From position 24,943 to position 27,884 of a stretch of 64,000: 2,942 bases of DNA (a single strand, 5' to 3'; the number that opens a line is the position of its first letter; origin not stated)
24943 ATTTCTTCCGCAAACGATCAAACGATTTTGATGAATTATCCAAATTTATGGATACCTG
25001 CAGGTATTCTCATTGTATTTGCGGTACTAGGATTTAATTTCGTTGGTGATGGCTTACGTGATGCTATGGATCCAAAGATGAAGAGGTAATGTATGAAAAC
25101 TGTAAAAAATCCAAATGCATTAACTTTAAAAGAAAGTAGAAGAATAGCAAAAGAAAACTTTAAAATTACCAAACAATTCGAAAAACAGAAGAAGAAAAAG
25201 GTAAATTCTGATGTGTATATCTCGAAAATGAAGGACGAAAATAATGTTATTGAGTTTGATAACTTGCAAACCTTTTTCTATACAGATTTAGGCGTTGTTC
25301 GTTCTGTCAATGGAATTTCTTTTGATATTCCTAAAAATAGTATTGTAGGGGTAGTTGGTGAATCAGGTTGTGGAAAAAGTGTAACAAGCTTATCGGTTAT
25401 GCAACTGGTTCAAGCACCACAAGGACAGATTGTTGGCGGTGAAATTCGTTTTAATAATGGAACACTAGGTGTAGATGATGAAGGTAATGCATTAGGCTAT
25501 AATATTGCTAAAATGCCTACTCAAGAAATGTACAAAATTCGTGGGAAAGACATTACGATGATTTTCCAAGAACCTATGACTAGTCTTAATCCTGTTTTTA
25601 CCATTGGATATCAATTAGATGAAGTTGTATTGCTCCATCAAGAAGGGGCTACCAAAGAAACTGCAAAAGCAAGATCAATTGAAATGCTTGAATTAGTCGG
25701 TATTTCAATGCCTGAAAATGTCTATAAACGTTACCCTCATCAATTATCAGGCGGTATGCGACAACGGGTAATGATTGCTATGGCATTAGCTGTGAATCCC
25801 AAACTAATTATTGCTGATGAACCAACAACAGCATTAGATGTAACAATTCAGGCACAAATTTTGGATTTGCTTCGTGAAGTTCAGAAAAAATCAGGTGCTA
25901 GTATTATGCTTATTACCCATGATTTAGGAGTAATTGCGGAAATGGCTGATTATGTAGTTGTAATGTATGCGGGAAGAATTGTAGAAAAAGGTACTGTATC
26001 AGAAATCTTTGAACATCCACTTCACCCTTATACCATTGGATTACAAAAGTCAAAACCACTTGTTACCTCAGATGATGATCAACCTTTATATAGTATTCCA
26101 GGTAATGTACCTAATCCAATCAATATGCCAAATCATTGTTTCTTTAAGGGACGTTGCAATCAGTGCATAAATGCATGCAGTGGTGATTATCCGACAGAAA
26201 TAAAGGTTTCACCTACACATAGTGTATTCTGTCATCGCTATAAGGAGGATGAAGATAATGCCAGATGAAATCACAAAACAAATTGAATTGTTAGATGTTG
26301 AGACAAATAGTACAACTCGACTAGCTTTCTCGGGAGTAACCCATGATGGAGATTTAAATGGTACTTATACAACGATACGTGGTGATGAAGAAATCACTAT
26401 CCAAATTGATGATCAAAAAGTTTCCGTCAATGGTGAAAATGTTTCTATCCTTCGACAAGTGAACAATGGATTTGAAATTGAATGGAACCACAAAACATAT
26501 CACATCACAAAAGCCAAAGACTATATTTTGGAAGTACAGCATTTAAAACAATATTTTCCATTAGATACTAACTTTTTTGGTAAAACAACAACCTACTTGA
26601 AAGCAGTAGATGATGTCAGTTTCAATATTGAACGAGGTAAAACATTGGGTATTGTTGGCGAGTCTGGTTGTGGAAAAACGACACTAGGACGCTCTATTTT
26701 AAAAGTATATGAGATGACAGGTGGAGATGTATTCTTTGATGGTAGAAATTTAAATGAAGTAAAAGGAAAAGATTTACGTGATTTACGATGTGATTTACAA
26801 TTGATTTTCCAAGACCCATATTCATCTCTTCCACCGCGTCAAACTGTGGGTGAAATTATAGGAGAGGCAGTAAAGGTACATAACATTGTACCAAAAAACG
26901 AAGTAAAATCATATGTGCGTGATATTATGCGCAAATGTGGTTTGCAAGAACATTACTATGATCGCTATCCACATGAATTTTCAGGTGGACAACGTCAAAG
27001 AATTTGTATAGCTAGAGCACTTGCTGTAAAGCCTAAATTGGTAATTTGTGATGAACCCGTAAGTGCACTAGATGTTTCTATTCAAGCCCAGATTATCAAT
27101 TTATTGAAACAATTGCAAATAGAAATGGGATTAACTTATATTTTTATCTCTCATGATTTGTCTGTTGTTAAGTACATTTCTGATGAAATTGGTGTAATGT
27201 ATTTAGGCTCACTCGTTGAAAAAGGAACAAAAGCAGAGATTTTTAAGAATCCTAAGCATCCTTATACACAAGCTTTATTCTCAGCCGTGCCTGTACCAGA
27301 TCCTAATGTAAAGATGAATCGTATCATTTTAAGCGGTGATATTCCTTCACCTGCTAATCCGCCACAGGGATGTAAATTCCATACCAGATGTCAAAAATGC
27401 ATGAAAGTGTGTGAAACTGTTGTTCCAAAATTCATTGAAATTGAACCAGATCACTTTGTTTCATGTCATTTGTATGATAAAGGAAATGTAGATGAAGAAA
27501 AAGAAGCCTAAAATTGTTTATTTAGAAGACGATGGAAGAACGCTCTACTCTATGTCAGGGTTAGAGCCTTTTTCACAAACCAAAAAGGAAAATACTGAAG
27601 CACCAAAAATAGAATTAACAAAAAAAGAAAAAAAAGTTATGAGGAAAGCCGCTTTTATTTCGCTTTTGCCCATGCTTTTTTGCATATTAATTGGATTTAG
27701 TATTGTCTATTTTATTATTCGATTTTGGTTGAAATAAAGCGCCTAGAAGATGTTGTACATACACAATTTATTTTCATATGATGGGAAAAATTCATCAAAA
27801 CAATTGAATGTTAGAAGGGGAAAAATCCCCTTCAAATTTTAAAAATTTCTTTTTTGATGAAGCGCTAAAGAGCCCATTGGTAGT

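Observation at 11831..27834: Tightly coupled eight-gene locus pairing a giant cell-envelope subtilase with a complete Opp-type peptide importer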

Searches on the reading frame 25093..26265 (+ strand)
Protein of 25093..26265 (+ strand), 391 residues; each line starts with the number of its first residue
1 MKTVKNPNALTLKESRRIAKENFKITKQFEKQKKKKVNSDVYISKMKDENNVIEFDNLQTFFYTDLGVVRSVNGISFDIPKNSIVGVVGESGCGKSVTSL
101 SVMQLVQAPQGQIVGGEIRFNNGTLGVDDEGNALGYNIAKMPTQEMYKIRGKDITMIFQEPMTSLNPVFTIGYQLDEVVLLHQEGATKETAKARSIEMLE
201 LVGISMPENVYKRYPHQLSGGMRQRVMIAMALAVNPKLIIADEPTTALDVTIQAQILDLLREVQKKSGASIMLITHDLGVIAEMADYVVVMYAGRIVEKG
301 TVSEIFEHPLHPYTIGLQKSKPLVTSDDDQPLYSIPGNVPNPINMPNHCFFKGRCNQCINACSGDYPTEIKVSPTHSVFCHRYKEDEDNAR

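Call 4: search_protein_families(library=pfam, proteins=[window:25093-26265:+], max_evalue=0.01)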
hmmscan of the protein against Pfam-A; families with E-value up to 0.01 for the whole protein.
window:25093-26265:+ (391 aa): 4 families
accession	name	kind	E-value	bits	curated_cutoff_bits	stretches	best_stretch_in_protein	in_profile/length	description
PF00005.33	ABC_tran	-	2.7e-25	90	25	1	73-246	2-137/137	ABC transporter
PF08352.17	oligo_HPY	-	1.9e-16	60.6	27.1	1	297-362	1-65/65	Oligopeptide/dipeptide transporter, C-terminal region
PF13304.12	AAA_21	-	7.3e-06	26.7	27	1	209-281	229-303/304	AAA domain, putative AbiEii toxin, Type IV TA system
PF02463.25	SMC_N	-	0.00011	22.1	40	1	17-291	91-212/220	RecF/RecN/SMC N terminal domain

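Call 26: search_protein_families(library=ncbifam, proteins=[window:25093-26265:+], max_evalue=0.01)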
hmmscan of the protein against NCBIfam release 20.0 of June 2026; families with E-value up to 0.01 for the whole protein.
window:25093-26265:+ (391 aa): 191 families (the best 25 are shown)
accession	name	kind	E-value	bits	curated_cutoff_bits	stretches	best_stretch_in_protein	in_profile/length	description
NF008246.0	PRK11022.1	equivalog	2.5e-97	325.9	541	1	52-387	3-321/326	dipeptide ABC transporter ATP-binding protein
NF007010.1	PRK09473.1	subfamily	1.3e-93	313.2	575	1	54-385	3-316/318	oligopeptide ABC transporter ATP-binding protein OppD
NF043079.1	MMSYN1_0167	equivalog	1.6e-90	304.5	740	2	143-377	297-529/561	oligopeptide ABC transporter ATP-binding protein OppD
NF007613.0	PRK10261.1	equivalog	2.7e-84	283.7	1077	1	45-322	5-273/623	glutathione ABC transporter ATP-binding protein GsiA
NF008453.0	PRK11308.1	subfamily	6.9e-78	262.2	408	1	59-389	25-332/334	dipeptide ABC transporter ATP-binding protein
NF011713.0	PRK15134.1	equivalog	4.1e-77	260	834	1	51-323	4-262/529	microcin C ABC transporter ATP-binding protein YejF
TIGR02770.1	nickel_nikD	equivalog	9.1e-76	254.2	318.7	1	72-317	2-225/230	nickel import ATP-binding protein NikD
NF011659.0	PRK15079.1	equivalog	6.9e-74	248.5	540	1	45-383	13-331/334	murein tripeptide/oligopeptide ABC transporter ATP binding protein OppF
NF047576.1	opine_ATP_CntF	equivalog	4.3e-68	229.4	385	1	72-322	20-254/264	staphylopine uptake ABC transporter ATP-binding protein CntF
NF047578.1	opine_ATP_CntD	equivalog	1.9e-67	227.3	380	1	72-322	20-254/266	staphylopine uptake ABC transporter ATP-binding protein CntD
NF043071.1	DppF_dipep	equivalog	8.6e-66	222.6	660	1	59-383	26-327/331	dipeptide ABC transporter ATP-binding subunit DppF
NF011674.0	PRK15093.1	equivalog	4.6e-53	180.5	627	1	53-381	4-322/330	putrescine export ABC transporter ATP-binding protein SapD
NF043078.1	MMSYN1_0168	equivalog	8e-49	166.8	800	2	192-322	470-598/649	oligopeptide ABC transporter ATP-binding protein OppF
TIGR02769.1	nickel_nikE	equivalog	7.1e-45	153.5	332.55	1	71-306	26-239/265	nickel import ATP-binding protein NikE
NF007739.0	PRK10419.1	subfamily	5.2e-43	147.5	354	1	71-305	27-239/268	nickel ABC transporter ATP-binding protein NikE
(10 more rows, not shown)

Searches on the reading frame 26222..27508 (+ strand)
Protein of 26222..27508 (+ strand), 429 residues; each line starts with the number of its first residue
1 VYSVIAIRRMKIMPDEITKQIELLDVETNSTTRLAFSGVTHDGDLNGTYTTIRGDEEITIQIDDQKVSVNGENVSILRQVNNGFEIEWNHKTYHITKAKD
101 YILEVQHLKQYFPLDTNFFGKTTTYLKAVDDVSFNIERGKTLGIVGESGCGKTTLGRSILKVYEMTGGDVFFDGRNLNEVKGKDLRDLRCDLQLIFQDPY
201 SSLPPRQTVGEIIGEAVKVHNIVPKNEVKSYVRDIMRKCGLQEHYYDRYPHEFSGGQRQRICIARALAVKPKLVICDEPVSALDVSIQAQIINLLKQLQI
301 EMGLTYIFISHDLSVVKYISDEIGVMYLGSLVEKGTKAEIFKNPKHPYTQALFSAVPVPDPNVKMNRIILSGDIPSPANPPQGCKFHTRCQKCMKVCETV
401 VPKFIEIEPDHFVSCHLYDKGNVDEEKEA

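Call 4: search_protein_families(library=pfam, proteins=[window:26222-27508:+], max_evalue=0.01)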
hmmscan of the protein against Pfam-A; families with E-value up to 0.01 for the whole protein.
window:26222-27508:+ (429 aa): 6 families
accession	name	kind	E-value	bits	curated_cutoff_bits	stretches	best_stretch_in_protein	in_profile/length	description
PF00005.33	ABC_tran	-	3.1e-32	112.5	25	1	130-280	2-136/137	ABC transporter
PF08352.17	oligo_HPY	-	2.3e-19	70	27.1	1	332-397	1-65/65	Oligopeptide/dipeptide transporter, C-terminal region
PF13304.12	AAA_21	-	2.6e-05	24.9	27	1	243-316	228-303/304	AAA domain, putative AbiEii toxin, Type IV TA system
PF02463.25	SMC_N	-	0.00023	21.1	40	1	61-326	84-212/220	RecF/RecN/SMC N terminal domain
PF13401.12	AAA_22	-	0.0035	18.1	27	0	143-300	9-109/130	AAA domain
PF00931.28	NB-ARC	-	0.0052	16.5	23.5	1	139-168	19-47/248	NB-ARC domain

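Call 26: search_protein_families(library=ncbifam, proteins=[window:26258-27508:+], max_evalue=0.01)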
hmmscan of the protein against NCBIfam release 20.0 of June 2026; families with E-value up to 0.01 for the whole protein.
window:26258-27508:+ (417 aa): 190 families (the best 25 are shown)
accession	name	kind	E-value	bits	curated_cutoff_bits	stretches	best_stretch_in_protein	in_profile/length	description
NF011659.0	PRK15079.1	equivalog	3.4e-124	413.9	540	1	83-405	4-330/334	murein tripeptide/oligopeptide ABC transporter ATP binding protein OppF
NF008453.0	PRK11308.1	subfamily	4e-123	410.9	408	1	84-409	6-329/334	dipeptide ABC transporter ATP-binding protein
NF043071.1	DppF_dipep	equivalog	1.4e-113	379.7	660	1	84-408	7-329/331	dipeptide ABC transporter ATP-binding subunit DppF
NF007613.0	PRK10261.1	equivalog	7.3e-100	335.2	1077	1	87-366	310-590/623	glutathione ABC transporter ATP-binding protein GsiA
NF043078.1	MMSYN1_0168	equivalog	1.8e-88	297.8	800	3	212-359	464-612/649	oligopeptide ABC transporter ATP-binding protein OppF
NF011713.0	PRK15134.1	equivalog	8.6e-76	255.6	834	1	77-341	262-526/529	microcin C ABC transporter ATP-binding protein YejF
TIGR02769.1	nickel_nikE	equivalog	1.1e-71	241.4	332.55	1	91-350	3-259/265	nickel import ATP-binding protein NikE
NF008246.0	PRK11022.1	equivalog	1.5e-71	241.2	541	1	106-405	12-316/326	dipeptide ABC transporter ATP-binding protein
NF043079.1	MMSYN1_0167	equivalog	6.3e-70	236.5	740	2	170-410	297-539/561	oligopeptide ABC transporter ATP-binding protein OppD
NF007010.1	PRK09473.1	subfamily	3.5e-68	229.7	575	1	110-405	14-313/318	oligopeptide ABC transporter ATP-binding protein OppD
NF007739.0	PRK10419.1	subfamily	1.1e-62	212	354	1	91-349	4-259/268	nickel ABC transporter ATP-binding protein NikE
NF047576.1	opine_ATP_CntF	equivalog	5e-59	199.7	385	1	114-343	17-252/264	staphylopine uptake ABC transporter ATP-binding protein CntF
NF047578.1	opine_ATP_CntD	equivalog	1.4e-58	198.3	380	1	114-343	17-252/266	staphylopine uptake ABC transporter ATP-binding protein CntD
NF011692.0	PRK15112.1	equivalog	3.2e-56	190.9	452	1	89-342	4-252/269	putrescine export ABC transporter ATP-binding protein SapF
TIGR02770.1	nickel_nikD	equivalog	1.5e-54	184.8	318.7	1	117-343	2-228/230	nickel import ATP-binding protein NikD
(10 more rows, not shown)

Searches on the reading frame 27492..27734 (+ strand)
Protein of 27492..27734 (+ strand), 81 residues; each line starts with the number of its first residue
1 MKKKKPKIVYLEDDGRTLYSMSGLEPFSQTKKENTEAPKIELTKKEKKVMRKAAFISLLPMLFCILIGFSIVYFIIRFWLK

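Call 4: search_protein_families(library=pfam, proteins=[window:27492-27734:+], max_evalue=0.01)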
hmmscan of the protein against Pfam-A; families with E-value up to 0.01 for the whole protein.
window:27492-27734:+ (81 aa): 0 families

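Call 26: search_protein_families(library=ncbifam, proteins=[window:27492-27734:+], max_evalue=0.01)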
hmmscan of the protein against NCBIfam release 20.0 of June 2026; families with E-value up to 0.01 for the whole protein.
window:27492-27734:+ (81 aa): 0 families

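Call 49: search_protein_representatives(protein=window:27492-27734:+)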
Query: 81 residues. Proteins with E-value up to 0.001 (for the whole library): 69; up to 1e-10: 7; up to 1e-30: 0. The best 69 are listed.
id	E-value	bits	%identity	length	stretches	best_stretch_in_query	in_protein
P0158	3.1e-23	97.3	91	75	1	1-54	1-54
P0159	3.1e-19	84.6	59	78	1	1-81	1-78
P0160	1.1e-16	76.5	51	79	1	2-81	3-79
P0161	1.5e-14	69.7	50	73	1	6-81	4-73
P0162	1.7e-14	69.5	53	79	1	5-81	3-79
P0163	4.7e-12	61.8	48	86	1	2-80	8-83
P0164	6.2e-12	61.4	51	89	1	2-81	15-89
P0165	2.9e-10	56.1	45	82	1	4-80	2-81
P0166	9.4e-10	54.5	44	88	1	4-80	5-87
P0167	1.3e-09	54.0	42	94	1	3-81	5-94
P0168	1.5e-09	53.8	46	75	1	6-80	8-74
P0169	3.3e-08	49.6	48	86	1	2-80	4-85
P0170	1.2e-07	47.8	48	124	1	2-81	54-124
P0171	1.7e-07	47.3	45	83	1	2-81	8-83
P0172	2.3e-07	46.9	42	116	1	3-80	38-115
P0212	2.9e-04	37.0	29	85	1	11-81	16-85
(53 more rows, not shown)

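Call 64: find_encoding_contigs(protein=P0212, flank=10000, max_places=2)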
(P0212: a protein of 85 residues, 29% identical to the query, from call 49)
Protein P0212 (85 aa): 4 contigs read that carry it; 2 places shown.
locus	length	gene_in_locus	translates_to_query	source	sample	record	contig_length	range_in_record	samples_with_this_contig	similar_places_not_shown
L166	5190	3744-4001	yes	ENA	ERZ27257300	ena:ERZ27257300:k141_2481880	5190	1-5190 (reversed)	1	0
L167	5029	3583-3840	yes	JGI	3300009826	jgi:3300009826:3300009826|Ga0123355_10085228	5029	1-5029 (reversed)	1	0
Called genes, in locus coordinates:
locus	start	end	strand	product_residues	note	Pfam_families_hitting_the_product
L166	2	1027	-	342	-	?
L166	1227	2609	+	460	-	PF00005:ABC_tran, PF13304:AAA_21 (weak), PF08352:oligo_HPY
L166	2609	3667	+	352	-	PF00005:ABC_tran, PF13304:AAA_21 (faint), PF08352:oligo_HPY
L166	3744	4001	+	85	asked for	-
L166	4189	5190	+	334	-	?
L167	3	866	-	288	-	?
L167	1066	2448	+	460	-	PF00005:ABC_tran, PF13304:AAA_21 (weak), PF08352:oligo_HPY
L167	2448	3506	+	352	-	PF00005:ABC_tran, PF13304:AAA_21 (faint), PF08352:oligo_HPY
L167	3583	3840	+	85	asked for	-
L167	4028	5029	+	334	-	?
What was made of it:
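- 27492..27737 (+): 81-aa small membrane protein. It has a poly-Lys N-terminus, the conserved motif Y-x-DDG-x-T-[ILV]-Y-x-M, one C-terminal TM helix with an invariant Pro, and ends ...FWLK. It overlaps oppF by 20 nt. A 29%-identical homologue also follows oppD-oppF (call 64).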
